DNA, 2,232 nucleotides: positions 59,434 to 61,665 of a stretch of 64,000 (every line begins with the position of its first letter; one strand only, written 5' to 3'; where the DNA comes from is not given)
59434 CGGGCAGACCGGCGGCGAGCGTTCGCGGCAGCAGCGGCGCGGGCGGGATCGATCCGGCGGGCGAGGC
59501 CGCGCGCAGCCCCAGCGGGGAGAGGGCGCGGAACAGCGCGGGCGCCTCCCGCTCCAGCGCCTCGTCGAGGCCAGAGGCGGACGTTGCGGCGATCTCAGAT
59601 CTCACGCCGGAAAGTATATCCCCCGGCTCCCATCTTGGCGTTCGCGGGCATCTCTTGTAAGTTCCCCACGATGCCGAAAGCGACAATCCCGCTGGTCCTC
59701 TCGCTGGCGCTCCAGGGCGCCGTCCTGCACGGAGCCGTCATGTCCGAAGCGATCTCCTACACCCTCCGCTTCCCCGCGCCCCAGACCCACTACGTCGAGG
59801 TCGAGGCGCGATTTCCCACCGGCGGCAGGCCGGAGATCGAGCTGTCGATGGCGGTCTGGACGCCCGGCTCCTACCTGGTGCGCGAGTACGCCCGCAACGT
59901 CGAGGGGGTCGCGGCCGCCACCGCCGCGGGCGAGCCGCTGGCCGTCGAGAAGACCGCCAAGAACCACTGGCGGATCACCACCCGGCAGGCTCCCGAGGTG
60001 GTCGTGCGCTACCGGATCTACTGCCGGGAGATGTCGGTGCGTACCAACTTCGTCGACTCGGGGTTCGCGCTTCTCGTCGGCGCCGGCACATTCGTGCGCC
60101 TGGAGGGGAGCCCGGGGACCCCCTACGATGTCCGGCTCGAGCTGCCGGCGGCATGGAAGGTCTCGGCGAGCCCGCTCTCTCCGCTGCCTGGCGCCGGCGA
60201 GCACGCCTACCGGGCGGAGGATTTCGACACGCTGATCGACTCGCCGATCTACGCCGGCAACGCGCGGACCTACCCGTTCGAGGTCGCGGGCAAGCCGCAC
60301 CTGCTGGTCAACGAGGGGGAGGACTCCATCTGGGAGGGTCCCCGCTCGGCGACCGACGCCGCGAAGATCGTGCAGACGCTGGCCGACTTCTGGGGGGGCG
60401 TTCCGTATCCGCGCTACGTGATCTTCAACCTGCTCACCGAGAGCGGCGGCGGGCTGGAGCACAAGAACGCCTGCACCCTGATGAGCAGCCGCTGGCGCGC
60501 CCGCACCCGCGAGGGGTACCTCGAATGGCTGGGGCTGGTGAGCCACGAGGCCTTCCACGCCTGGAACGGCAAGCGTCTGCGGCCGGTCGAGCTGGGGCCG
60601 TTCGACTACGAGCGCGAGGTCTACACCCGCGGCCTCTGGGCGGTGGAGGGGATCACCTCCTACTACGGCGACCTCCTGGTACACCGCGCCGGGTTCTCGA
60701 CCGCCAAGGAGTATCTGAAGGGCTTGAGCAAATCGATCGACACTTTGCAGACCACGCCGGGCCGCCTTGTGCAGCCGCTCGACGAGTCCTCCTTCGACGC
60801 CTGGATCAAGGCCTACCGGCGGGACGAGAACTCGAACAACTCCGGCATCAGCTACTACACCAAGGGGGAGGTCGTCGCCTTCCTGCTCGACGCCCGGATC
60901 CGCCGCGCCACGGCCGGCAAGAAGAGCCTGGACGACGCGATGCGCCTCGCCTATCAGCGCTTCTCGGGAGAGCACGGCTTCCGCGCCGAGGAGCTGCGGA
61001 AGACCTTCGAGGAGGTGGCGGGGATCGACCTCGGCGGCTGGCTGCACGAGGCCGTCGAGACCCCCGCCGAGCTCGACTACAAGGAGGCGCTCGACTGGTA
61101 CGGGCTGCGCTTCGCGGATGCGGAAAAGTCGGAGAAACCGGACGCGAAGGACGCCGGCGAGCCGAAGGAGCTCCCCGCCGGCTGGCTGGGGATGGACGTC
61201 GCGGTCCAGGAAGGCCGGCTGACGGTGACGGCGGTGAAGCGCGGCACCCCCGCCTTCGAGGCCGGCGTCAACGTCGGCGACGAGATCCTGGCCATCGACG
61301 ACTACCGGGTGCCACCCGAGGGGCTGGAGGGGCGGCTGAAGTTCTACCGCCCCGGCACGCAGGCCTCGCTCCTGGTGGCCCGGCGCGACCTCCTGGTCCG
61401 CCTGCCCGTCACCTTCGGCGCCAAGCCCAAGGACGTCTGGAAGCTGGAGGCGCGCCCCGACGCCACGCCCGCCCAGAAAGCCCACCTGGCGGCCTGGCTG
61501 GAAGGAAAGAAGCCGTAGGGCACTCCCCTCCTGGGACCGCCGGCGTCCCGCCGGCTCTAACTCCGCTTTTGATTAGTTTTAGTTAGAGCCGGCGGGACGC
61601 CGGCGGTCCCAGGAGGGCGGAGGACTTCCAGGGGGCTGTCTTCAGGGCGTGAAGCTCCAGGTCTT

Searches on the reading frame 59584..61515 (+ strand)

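Call 57: search_protein_families(library=pfam, proteins=[window:59584-61515:+], max_evalue=0.0001)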
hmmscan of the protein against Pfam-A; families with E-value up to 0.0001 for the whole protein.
window:59584-61515:+ (644 aa): 4 families
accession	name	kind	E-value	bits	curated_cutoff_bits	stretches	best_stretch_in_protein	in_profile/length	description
PF17899.6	Peptidase_M61_N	-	1.2e-49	169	23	1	58-226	1-168/168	Peptidase M61 N-terminal domain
PF05299.18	Peptidase_M61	-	3.8e-45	153.5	22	1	315-431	2-118/118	M61 glycyl aminopeptidase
PF13180.12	PDZ_2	-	7.2e-09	36.3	27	1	534-602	2-71/80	PDZ domain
PF17820.7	PDZ_6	-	4.5e-05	23.6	27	1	547-575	1-29/54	PDZ domain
